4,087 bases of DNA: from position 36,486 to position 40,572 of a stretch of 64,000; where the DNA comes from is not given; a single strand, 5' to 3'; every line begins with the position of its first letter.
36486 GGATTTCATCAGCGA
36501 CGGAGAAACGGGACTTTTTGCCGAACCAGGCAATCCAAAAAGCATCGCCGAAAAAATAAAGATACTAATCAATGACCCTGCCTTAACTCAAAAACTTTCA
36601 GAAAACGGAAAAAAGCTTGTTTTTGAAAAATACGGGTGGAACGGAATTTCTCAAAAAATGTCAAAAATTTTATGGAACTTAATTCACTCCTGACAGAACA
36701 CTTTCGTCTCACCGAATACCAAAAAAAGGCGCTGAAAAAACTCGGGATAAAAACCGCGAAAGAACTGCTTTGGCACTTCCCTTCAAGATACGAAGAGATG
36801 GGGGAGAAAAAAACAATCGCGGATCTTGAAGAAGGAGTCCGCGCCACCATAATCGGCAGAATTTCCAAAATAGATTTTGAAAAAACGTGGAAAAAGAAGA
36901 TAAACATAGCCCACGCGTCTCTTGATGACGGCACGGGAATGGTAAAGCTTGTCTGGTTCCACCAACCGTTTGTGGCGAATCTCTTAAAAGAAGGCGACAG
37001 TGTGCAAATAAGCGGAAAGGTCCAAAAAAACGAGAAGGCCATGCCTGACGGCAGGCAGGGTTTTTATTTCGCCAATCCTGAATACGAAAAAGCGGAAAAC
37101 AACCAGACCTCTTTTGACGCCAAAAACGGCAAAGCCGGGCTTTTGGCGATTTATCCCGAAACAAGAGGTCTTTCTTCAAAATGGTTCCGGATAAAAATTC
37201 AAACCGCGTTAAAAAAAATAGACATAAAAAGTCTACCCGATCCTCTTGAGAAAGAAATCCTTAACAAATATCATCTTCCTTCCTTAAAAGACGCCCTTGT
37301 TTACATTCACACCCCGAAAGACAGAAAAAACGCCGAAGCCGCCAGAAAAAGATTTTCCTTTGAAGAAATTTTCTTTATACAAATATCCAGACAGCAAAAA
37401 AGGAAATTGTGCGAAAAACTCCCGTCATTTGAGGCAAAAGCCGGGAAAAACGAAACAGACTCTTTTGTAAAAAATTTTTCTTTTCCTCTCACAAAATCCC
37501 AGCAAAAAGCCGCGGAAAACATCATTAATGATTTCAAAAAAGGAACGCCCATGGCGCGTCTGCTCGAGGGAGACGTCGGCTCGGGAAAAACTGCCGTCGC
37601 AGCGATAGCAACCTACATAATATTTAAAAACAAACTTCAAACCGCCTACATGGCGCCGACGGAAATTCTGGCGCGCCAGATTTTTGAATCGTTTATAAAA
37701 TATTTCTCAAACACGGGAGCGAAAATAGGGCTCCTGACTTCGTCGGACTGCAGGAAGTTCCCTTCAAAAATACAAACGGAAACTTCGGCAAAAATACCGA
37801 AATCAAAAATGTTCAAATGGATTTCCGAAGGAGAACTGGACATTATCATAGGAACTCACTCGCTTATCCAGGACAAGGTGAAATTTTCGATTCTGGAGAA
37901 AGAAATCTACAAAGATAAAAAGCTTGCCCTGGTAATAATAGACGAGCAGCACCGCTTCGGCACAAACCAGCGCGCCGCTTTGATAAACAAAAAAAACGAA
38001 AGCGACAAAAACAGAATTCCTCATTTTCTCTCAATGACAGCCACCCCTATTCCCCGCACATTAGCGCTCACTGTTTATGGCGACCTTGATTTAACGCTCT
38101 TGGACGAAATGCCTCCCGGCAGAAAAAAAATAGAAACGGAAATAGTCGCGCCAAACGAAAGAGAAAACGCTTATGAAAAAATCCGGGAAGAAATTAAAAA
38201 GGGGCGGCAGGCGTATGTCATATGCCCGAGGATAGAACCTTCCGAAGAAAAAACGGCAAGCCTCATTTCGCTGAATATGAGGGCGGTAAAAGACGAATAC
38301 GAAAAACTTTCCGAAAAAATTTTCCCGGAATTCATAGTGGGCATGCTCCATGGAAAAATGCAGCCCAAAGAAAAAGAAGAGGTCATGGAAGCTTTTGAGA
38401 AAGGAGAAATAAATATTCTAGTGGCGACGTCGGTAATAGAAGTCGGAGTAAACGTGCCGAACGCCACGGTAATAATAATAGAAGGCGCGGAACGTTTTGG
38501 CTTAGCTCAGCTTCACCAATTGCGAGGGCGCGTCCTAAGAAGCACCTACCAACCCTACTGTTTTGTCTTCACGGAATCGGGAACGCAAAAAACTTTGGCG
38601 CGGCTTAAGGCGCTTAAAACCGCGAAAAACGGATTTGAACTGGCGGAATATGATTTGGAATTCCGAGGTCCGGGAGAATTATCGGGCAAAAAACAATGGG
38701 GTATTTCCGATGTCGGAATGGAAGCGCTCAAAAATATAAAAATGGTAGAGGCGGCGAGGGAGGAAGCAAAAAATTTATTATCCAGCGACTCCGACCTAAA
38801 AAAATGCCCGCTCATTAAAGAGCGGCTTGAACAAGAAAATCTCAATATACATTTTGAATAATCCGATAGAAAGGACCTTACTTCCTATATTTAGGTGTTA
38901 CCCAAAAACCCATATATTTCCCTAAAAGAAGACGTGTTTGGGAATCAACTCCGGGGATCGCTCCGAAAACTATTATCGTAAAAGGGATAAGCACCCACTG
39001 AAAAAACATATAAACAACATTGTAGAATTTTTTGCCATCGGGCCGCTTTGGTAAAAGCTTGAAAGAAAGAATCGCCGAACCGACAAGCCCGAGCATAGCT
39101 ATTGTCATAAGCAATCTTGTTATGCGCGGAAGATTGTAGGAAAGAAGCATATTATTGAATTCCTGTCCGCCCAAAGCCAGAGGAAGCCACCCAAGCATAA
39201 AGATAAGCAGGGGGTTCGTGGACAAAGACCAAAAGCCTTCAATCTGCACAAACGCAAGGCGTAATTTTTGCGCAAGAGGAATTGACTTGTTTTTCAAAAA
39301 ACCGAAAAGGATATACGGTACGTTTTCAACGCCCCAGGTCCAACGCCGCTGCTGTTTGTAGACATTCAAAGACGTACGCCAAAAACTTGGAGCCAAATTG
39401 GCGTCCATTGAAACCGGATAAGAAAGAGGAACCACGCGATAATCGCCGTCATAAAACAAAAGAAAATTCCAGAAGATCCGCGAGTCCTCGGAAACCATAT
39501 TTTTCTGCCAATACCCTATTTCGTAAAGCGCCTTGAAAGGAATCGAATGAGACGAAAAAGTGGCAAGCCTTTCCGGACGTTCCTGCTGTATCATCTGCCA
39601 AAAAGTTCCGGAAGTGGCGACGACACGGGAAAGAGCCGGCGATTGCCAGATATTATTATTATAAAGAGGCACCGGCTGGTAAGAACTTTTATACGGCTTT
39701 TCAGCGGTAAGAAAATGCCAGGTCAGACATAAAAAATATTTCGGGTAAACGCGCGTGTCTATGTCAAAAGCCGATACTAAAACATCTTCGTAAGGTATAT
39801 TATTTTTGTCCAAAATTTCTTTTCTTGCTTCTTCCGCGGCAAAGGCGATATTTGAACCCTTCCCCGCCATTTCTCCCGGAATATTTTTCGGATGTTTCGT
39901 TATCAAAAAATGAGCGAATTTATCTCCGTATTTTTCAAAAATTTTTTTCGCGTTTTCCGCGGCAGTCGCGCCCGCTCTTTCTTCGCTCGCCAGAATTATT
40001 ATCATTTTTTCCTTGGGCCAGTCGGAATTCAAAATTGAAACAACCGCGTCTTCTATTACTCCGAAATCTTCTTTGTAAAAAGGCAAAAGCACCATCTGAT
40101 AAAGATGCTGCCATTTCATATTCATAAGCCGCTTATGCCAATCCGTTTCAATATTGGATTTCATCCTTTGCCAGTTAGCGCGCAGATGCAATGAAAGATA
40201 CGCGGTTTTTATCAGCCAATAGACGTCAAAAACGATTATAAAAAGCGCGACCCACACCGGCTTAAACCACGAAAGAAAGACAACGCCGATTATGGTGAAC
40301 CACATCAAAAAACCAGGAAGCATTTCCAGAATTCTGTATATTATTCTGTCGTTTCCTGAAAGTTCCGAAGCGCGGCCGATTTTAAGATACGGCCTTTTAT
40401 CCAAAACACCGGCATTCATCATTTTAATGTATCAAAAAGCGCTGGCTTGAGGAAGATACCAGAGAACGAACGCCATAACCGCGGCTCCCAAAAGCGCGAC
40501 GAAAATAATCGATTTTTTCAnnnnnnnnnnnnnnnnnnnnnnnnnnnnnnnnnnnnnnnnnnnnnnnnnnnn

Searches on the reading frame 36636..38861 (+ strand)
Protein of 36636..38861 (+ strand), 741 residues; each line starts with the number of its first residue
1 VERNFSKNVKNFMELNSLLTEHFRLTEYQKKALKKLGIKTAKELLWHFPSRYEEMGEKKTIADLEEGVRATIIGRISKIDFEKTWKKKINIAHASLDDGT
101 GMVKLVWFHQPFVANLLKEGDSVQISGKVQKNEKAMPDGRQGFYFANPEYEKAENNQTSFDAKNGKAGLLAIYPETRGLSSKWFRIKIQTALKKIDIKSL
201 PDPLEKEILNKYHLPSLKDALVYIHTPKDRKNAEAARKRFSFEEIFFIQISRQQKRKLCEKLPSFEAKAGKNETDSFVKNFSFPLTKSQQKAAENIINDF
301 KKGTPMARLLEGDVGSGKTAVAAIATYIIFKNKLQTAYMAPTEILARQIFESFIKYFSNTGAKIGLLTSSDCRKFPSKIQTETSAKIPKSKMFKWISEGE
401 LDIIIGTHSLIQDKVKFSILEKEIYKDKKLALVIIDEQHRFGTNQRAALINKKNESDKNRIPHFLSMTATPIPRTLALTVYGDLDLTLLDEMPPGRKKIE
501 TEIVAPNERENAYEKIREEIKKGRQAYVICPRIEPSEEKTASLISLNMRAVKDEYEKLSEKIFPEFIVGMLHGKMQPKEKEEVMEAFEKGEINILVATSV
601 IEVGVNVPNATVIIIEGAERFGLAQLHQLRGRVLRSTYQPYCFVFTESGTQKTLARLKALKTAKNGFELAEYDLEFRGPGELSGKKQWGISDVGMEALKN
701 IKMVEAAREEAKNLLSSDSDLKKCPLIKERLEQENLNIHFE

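Call 60: search_protein_families(library=pfam, proteins=[window:36636-38861:+], max_evalue=0.001)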
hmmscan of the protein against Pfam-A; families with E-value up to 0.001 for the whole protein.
window:36636-38861:+ (741 aa): 8 families
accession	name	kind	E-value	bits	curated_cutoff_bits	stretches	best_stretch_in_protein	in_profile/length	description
PF00270.35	DEAD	-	1.4e-21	77.4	26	1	287-476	2-164/167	DEAD/DEAH box helicase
PF00271.37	Helicase_C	-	7.5e-21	74.9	23.5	1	515-636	5-109/110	Helicase conserved C-terminal domain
PF17191.10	RecG_wedge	-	9.2e-20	71.3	23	1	27-192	10-159/162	RecG wedge domain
PF04851.21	ResIII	-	5.1e-16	59.5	22.5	1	284-471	3-162/164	Type III restriction enzyme, res subunit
PF01336.31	tRNA_anti-codon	-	2.5e-10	40.6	27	1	71-134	2-62/75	OB-fold nucleic acid binding domain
PF19833.4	RecG_dom3_C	-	9.3e-08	32.5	26.8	1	665-723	3-63/87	ATP-dependent DNA helicase RecG, domain 3, C-terminal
PF13604.12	AAA_30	-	0.00011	22.5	27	1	285-455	2-114/191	AAA domain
PF22590.2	Cas3-like_C_2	-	0.00032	21.4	27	0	547-636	11-104/106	CRISPR-associated nuclease/helicase Cas3, C-terminal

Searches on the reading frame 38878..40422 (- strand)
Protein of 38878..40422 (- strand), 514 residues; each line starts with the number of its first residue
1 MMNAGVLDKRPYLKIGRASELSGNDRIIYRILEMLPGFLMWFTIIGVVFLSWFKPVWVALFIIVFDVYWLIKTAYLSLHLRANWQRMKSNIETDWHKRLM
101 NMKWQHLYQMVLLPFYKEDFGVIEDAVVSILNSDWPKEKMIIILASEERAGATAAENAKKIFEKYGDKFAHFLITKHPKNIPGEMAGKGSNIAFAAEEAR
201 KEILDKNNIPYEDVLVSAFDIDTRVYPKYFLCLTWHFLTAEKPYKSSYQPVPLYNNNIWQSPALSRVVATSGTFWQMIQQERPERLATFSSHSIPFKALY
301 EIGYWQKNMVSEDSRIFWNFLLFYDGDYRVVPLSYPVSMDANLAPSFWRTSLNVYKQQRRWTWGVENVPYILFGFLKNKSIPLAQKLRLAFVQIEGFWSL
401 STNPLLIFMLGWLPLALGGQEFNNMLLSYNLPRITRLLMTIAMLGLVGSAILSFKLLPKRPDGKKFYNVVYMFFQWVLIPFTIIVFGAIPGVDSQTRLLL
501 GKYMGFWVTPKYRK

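Call 60: search_protein_families(library=pfam, proteins=[window:38878-40422:-], max_evalue=0.001)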
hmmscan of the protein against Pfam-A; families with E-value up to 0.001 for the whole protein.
window:38878-40422:- (514 aa): 1 family
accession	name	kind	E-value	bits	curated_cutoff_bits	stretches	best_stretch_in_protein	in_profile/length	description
PF13632.12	Glyco_trans_2_3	-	4.1e-08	33.7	27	1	220-416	6-178/198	Glycosyl transferase family group 2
